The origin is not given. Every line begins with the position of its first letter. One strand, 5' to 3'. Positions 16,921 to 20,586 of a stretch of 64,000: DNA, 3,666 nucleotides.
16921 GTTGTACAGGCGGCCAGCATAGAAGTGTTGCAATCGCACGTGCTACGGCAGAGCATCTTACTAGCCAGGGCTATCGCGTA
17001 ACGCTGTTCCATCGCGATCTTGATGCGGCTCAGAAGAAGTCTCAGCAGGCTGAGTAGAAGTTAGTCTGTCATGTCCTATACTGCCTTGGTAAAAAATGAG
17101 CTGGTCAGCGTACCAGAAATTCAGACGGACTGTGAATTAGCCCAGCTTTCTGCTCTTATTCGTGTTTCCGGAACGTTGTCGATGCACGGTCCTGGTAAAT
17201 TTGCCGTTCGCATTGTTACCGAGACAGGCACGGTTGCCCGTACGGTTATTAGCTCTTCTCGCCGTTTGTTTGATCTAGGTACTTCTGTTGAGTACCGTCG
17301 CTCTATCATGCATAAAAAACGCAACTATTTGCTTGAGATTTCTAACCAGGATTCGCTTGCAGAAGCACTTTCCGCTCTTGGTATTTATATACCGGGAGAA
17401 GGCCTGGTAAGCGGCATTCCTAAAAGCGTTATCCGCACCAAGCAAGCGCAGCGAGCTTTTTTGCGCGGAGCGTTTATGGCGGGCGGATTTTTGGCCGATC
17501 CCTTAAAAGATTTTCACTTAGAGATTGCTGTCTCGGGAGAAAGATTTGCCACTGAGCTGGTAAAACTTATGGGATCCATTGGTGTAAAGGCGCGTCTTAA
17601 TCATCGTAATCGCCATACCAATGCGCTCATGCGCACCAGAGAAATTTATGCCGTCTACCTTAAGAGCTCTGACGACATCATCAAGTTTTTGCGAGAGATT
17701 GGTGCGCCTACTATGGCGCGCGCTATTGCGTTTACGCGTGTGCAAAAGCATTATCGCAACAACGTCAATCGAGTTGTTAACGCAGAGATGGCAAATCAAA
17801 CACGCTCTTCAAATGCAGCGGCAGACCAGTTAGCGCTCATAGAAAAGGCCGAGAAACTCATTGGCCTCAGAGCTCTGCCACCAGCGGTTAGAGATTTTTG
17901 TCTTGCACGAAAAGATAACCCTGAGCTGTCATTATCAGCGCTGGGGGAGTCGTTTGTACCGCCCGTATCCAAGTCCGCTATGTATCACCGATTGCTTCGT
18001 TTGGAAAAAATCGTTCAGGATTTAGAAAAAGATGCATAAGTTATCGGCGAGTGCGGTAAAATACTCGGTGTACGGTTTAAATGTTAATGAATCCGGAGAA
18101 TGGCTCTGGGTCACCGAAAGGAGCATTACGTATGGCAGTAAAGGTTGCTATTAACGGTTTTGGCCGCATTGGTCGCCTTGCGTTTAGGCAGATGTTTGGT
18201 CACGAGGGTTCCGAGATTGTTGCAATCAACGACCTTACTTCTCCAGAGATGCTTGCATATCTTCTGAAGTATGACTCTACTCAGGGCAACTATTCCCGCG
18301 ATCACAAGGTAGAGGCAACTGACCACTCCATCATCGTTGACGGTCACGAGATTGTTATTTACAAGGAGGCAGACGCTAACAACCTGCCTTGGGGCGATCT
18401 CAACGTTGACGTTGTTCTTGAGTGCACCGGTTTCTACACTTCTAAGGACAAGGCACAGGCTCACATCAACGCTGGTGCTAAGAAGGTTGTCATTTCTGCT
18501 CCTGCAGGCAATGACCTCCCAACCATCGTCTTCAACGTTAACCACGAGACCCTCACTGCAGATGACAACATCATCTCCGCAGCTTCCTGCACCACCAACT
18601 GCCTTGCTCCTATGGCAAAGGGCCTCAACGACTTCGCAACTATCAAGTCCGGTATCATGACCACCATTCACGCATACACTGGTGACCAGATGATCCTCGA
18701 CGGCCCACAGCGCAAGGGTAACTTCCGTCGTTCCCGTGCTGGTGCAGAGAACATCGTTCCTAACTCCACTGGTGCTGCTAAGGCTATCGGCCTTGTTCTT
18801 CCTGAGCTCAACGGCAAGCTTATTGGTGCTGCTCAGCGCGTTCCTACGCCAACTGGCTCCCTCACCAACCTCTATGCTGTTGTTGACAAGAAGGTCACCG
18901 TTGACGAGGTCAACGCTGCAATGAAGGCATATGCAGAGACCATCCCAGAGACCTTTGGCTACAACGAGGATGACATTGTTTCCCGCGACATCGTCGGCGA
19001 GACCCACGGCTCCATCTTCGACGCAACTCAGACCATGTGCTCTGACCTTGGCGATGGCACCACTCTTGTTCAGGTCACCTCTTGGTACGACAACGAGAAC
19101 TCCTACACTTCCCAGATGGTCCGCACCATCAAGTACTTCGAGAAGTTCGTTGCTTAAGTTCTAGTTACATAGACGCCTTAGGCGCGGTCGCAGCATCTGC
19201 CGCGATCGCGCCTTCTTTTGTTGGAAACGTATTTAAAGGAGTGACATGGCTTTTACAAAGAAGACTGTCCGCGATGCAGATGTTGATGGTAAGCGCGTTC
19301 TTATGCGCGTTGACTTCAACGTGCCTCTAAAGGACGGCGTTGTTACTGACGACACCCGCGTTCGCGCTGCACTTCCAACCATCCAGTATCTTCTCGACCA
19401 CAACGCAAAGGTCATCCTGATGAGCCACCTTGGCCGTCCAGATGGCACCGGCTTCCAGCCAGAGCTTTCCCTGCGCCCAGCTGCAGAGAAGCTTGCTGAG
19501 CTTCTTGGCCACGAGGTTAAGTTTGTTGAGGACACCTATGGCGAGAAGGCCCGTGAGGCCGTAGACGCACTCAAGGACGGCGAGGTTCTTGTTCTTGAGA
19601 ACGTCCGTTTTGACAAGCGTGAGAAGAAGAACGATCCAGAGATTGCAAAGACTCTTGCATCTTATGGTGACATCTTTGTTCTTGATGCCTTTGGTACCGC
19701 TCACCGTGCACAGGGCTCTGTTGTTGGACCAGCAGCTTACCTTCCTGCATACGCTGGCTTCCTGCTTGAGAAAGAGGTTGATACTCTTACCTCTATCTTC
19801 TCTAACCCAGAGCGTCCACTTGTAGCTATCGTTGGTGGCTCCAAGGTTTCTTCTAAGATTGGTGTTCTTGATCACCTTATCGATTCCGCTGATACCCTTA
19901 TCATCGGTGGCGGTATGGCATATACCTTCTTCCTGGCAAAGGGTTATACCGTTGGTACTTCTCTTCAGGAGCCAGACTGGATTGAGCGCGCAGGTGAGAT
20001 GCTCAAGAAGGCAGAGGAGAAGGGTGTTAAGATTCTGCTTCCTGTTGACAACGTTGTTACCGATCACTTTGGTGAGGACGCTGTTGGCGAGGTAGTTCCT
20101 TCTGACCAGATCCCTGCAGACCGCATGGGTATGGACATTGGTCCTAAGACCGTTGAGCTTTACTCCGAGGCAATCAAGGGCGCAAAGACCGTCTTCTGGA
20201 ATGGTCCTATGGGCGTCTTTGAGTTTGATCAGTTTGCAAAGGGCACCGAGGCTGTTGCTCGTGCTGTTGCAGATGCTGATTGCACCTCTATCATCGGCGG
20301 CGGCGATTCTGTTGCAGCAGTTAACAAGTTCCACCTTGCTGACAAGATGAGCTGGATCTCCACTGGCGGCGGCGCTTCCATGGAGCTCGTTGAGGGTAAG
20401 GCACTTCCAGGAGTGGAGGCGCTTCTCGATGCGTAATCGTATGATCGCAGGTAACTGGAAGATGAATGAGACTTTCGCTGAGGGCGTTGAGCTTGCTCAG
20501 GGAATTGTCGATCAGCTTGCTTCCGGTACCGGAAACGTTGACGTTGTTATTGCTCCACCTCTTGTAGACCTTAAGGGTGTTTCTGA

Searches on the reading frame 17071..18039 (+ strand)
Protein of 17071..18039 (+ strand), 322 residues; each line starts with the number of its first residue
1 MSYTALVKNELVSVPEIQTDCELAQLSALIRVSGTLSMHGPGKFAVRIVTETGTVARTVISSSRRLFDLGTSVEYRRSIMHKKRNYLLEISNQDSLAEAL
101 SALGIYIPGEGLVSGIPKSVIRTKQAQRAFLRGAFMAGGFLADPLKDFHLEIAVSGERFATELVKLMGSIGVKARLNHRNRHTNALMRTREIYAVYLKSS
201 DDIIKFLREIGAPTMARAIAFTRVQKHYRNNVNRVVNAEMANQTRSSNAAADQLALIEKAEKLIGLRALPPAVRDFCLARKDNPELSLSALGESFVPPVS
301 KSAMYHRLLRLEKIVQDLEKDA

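Call 79: search_protein_families(library=pfam, proteins=[window:17071-18039:+], max_evalue=0.001)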
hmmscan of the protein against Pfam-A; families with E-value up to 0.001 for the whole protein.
window:17071-18039:+ (322 aa): 4 families
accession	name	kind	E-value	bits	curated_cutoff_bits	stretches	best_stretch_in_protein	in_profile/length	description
PF02650.20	HTH_WhiA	-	4.6e-25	88.3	27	1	232-314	1-83/84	WhiA C-terminal HTH domain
PF14527.11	LAGLIDADG_WhiA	-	1.1e-19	70.7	23.2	1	127-229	1-93/93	WhiA LAGLIDADG-like domain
PF10298.14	WhiA_N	-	3.8e-14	53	23.4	1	20-105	2-85/86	WhiA N-terminal LAGLIDADG-like domain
PF14528.11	LAGLIDADG_3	-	0.00052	20.7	22.5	0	127-211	3-82/82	LAGLIDADG-like domain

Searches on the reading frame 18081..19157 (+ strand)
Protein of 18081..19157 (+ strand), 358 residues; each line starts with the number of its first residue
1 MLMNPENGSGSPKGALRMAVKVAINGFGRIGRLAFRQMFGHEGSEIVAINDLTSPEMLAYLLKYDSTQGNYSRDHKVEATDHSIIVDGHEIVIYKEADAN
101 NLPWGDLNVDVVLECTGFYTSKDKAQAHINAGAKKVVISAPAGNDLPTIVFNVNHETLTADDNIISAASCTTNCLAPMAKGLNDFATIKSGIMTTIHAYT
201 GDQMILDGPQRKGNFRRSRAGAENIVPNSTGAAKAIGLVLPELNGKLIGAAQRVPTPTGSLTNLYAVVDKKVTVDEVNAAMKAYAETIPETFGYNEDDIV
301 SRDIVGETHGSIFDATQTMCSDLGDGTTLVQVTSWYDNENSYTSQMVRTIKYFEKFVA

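Call 80: search_protein_families(library=pfam, proteins=[window:18081-19157:+], max_evalue=0.001)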
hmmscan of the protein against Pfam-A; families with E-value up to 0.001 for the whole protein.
window:18081-19157:+ (358 aa): 2 families
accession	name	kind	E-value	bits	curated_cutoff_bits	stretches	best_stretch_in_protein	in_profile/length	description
PF02800.25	Gp_dh_C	-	6.5e-54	182.2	24.4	1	175-336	1-158/158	Glyceraldehyde 3-phosphate dehydrogenase, C-terminal domain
PF00044.30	Gp_dh_N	-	1.4e-36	125.3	31.7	1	20-122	1-101/101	Glyceraldehyde 3-phosphate dehydrogenase, NAD binding domain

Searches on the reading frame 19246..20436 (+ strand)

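Call 80: search_protein_families(library=pfam, proteins=[window:19246-20436:+], max_evalue=0.001)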
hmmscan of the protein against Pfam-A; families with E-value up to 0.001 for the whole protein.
window:19246-20436:+ (396 aa): 1 family
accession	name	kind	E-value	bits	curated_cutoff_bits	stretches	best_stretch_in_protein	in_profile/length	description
PF00162.24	PGK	-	1.3e-163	544.9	27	1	8-385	1-379/379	Phosphoglycerate kinase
